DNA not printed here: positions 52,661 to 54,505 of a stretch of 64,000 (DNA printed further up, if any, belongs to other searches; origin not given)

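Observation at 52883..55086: Nucleotidyltransferase-kinase fusion plus a second NMP-kinase-like protein inside a Wzx/Wzy polysaccharide locus: candidate glycan phospho-modification module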

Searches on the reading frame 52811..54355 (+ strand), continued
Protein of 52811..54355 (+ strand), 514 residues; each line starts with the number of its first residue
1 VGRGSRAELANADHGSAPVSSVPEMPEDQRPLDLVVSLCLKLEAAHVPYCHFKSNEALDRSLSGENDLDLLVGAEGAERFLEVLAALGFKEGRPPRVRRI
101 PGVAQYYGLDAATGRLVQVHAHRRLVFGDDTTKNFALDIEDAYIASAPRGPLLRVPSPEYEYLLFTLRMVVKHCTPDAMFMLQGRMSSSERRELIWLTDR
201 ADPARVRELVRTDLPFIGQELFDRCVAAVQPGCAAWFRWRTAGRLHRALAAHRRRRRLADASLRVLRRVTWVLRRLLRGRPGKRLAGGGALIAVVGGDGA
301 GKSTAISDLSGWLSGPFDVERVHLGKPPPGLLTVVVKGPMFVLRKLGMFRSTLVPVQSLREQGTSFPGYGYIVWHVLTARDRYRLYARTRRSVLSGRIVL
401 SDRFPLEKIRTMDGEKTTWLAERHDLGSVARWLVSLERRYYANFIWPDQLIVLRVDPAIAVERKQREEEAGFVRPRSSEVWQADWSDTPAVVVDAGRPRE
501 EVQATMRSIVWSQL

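Call 67: search_protein_families(library=pfam, proteins=[L085:8727-10082:+, L085:10161-11699:+, L085:3156-4076:-, L085:14753-15586:+, L085:15596-17110:+, L015:19727-20911:-, L028:8498-9955:+, L013:4422-5393:+, L084:17443-18291:+, L084:18288-19790:+], max_evalue=0.05)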
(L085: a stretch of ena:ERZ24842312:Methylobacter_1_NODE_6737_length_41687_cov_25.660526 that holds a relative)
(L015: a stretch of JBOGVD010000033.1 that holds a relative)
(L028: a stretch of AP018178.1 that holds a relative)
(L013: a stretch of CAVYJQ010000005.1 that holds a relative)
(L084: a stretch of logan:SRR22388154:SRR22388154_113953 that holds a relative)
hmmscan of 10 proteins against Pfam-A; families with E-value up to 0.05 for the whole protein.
L085:8727-10082:+ (451 aa): 0 families

L085:10161-11699:+ (512 aa): 0 families

L085:3156-4076:- (306 aa): 1 family
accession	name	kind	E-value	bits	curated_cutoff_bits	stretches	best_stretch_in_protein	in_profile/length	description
PF06977.17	SdiA-regulated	-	0.00065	19.4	21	1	151-266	100-220/249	SdiA-regulated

L085:14753-15586:+ (277 aa): 5 families
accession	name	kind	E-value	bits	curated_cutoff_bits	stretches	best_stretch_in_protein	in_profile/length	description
PF13238.12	AAA_18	-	1.2e-06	29.4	29.4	1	3-28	1-25/128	AAA domain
PF13671.12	AAA_33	-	1.2e-05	26.1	27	0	4-23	3-23/143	AAA domain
PF17948.6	DnaT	-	0.022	14.9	25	0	36-64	12-40/69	DnaT DNA-binding domain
PF13207.12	AAA_17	-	0.029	15.1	27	0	152-187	96-129/136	AAA domain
PF13521.12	AAA_28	-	0.029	15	27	0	4-23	3-22/164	AAA domain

L085:15596-17110:+ (504 aa): 3 families
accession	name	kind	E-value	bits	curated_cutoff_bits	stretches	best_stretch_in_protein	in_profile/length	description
PF02223.23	Thymidylate_kin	-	5.2e-07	30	27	1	417-491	104-180/185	Thymidylate kinase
PF14907.12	NTP_transf_5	-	0.0035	17.4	31.2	0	38-64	94-120/249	Uncharacterised nucleotidyltransferase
PF01712.25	dNK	-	0.02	15.1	27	0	415-475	108-169/203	Deoxynucleoside kinase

L015:19727-20911:- (394 aa): 4 families
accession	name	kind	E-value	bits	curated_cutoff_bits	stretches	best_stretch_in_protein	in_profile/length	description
PF13671.12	AAA_33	-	9.6e-06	26.4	27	0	38-92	83-140/143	AAA domain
PF02223.23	Thymidylate_kin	-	1.7e-05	25.1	27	1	304-355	101-159/185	Thymidylate kinase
PF13521.12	AAA_28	-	0.00018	22.2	27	0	247-371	56-159/164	AAA domain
PF13238.12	AAA_18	-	0.0068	17.3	29.4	0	314-347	89-118/128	AAA domain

L028:8498-9955:+ (485 aa): 4 families
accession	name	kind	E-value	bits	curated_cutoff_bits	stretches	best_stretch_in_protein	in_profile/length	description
PF02223.23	Thymidylate_kin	-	0.00034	20.8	27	0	343-372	58-88/185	Thymidylate kinase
PF13521.12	AAA_28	-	0.00078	20.1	27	0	261-277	2-18/164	AAA domain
PF14907.12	NTP_transf_5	-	0.0013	18.8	31.2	1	31-90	90-142/249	Uncharacterised nucleotidyltransferase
PF13671.12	AAA_33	-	0.03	15.1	27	0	261-280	2-21/143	AAA domain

L013:4422-5393:+ (323 aa): 0 families

L084:17443-18291:+ (282 aa): 3 families
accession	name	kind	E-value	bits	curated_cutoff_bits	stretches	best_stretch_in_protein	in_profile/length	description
PF13238.12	AAA_18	-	6e-05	23.9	29.4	1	4-93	2-90/128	AAA domain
PF13671.12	AAA_33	-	0.00031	21.5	27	1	2-39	1-34/143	AAA domain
PF15164.11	WBS28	-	0.04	13.7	27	0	6-44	101-139/267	Williams-Beuren syndrome chromosomal region 28 protein homologue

L084:18288-19790:+ (500 aa): 5 families
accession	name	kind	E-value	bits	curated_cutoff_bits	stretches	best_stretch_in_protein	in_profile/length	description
PF02223.23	Thymidylate_kin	-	0.00042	20.5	27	0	356-485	61-178/185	Thymidylate kinase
PF14907.12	NTP_transf_5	-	0.004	17.2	31.2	0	38-62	96-120/249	Uncharacterised nucleotidyltransferase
PF13191.12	AAA_16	-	0.0051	17.8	32.6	1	257-373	22-129/167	AAA ATPase domain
PF13671.12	AAA_33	-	0.0097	16.7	27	0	429-470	101-141/143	AAA domain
PF01712.25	dNK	-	0.025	14.8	27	0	397-476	94-174/203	Deoxynucleoside kinase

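Call 69: search_protein_families(library=pfam, proteins=[P0037, P0077, P0007, P0039], max_evalue=0.01)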
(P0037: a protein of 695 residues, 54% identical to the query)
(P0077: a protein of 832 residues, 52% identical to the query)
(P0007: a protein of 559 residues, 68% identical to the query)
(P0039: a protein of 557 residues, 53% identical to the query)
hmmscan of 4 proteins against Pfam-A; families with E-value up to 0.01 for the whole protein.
P0037 (695 aa): 3 families
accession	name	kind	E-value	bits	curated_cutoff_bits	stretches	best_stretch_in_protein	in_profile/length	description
PF02223.23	Thymidylate_kin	-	1.7e-05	25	27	0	481-517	3-37/185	Thymidylate kinase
PF14907.12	NTP_transf_5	-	7.4e-05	22.9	31.2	1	250-358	95-195/249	Uncharacterised nucleotidyltransferase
PF13521.12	AAA_28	-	0.0022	18.7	27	0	477-497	2-22/164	AAA domain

P0077 (832 aa): 2 families
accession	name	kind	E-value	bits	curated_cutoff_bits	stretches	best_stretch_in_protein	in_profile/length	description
PF02223.23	Thymidylate_kin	-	1.9e-05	24.9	27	0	761-824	112-185/185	Thymidylate kinase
PF14907.12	NTP_transf_5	-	0.00056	20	31.2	1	391-501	95-196/249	Uncharacterised nucleotidyltransferase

P0007 (559 aa): 1 family
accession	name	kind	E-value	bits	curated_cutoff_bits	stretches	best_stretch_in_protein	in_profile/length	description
PF02223.23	Thymidylate_kin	-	6.5e-05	23.1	27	0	342-449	3-88/185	Thymidylate kinase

P0039 (557 aa): 3 families
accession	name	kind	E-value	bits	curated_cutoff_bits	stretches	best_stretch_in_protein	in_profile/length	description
PF02223.23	Thymidylate_kin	-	7.4e-07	29.5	27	0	334-368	3-35/185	Thymidylate kinase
PF14907.12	NTP_transf_5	-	0.00082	19.5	31.2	1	102-209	95-194/249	Uncharacterised nucleotidyltransferase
PF13521.12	AAA_28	-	0.0068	17.1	27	0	330-350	2-22/164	AAA domain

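Call 73: search_solved_structures(query=L005:12499-13845:+, max_evalue=10, show_alignments=2)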
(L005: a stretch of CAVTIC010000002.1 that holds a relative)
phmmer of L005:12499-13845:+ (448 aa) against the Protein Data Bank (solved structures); distinct sequences matched with E-value up to 10: 2.
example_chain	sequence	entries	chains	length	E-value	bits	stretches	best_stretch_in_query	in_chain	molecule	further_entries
6g6o_A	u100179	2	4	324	0.49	12.8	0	262-339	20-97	Ika8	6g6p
9az1_A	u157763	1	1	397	0.94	11.9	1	190-235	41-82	Deferrochelatase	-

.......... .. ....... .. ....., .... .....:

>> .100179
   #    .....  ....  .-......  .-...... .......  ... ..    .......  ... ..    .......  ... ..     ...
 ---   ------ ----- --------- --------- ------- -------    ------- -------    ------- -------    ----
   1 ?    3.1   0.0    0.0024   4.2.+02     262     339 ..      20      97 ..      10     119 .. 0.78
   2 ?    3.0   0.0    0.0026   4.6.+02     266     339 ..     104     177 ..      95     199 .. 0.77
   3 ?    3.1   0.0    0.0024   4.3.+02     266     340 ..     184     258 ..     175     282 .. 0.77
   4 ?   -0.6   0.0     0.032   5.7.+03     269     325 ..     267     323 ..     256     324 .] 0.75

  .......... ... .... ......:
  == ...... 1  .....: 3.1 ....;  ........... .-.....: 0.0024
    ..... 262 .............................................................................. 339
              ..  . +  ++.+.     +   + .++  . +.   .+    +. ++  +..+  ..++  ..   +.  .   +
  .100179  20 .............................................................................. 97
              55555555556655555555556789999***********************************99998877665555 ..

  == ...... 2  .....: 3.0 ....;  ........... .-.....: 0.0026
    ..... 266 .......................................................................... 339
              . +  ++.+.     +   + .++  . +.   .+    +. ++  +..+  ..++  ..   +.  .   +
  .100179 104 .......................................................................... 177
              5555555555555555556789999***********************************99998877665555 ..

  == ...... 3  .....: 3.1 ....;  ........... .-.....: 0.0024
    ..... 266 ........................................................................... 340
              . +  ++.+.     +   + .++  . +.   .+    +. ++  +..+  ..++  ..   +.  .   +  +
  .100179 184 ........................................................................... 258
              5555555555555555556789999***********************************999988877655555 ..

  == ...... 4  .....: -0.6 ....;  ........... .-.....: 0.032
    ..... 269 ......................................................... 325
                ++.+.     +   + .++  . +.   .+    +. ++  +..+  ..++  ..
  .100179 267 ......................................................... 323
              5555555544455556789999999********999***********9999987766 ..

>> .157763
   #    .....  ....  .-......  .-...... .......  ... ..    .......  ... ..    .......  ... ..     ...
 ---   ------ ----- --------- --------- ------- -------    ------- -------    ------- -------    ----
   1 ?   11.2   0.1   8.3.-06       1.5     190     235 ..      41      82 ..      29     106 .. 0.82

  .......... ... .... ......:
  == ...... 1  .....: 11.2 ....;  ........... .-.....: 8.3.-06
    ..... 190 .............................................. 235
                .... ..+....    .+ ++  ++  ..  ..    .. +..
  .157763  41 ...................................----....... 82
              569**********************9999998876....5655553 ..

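Call 94: search_protein_representatives(protein=window:52811-54355:+)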
Query: 514 residues. Proteins with E-value up to 0.001 (for the whole library): 2402; up to 1e-10: 1750; up to 1e-30: 706. The best 150 are listed.
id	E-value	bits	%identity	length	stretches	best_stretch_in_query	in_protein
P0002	0.0e+00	1026.1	88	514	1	1-514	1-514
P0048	4.6e-146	503.7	64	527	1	119-483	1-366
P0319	1.2e-138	479.2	50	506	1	21-513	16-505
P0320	2.8e-137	474.7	48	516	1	24-514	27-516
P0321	9.9e-130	449.8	50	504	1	28-514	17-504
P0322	3.4e-128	444.7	50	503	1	29-513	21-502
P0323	4.4e-127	441.1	48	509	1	16-514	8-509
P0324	6.1e-124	430.7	46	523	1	15-514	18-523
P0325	4.7e-122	424.5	47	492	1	23-514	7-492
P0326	5.3e-122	424.3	47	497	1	31-513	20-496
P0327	5.8e-122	424.2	44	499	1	29-514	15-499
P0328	4.8e-121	421.1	46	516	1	21-514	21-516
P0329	6.6e-121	420.7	47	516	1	25-514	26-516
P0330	1.9e-120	419.2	42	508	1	33-514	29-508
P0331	2.5e-119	415.4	42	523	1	33-514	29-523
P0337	1.5e-114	399.8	43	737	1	32-512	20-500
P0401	6.0e-90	318.5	41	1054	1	21-512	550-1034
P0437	1.5e-72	261.1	36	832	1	18-514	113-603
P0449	7.3e-68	245.7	38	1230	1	18-512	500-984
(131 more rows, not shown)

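Call 96: list_cluster_members(proteins=[P0449, P0401, P0337, P0437, P0199])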
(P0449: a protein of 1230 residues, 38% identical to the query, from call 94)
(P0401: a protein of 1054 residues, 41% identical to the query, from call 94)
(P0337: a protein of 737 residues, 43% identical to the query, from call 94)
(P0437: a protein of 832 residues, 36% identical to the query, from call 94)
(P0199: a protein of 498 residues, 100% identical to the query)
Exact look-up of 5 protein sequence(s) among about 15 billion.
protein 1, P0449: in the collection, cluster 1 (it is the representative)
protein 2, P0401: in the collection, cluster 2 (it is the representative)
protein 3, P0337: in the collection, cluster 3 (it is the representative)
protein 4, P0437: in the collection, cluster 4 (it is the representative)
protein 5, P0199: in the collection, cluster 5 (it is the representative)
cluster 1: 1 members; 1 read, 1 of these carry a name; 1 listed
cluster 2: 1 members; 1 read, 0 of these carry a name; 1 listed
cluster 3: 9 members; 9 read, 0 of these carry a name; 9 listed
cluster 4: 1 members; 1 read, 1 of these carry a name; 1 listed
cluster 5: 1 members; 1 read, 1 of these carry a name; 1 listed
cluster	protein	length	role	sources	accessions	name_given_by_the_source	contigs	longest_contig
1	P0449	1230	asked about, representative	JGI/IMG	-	O-antigen/teichoic acid export membrane protein/thymidylate kinase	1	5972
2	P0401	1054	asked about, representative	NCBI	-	-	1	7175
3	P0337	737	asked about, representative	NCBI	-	-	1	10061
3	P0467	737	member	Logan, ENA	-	-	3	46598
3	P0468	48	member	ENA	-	-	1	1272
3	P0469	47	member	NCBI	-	-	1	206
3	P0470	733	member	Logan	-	-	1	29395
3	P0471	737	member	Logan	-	-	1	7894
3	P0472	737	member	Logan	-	-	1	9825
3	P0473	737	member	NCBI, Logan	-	-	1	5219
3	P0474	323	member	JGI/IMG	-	-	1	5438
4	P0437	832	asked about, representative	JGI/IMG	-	thymidylate kinase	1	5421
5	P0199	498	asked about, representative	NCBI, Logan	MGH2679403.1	MAG: hypothetical protein ACRDG8_02805 [Actinomycetota bacterium]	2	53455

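Call 97: find_encoding_contigs(protein=P0449, flank=6000, max_places=2)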
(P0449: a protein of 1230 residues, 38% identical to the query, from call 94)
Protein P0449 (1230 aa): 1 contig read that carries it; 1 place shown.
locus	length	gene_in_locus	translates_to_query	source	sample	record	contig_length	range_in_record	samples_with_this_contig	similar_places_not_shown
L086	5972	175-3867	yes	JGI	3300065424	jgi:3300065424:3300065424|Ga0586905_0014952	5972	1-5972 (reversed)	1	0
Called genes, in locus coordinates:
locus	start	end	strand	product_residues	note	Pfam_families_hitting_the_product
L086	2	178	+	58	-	?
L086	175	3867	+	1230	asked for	PF01943:Polysacc_synt, PF13440:Polysacc_synt_3, PF13401:AAA_22 (faint), PF00005:ABC_tran (faint)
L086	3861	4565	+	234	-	PF02223:Thymidylate_kin (faint)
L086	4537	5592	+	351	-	PF14907:NTP_transf_5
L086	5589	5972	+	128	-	?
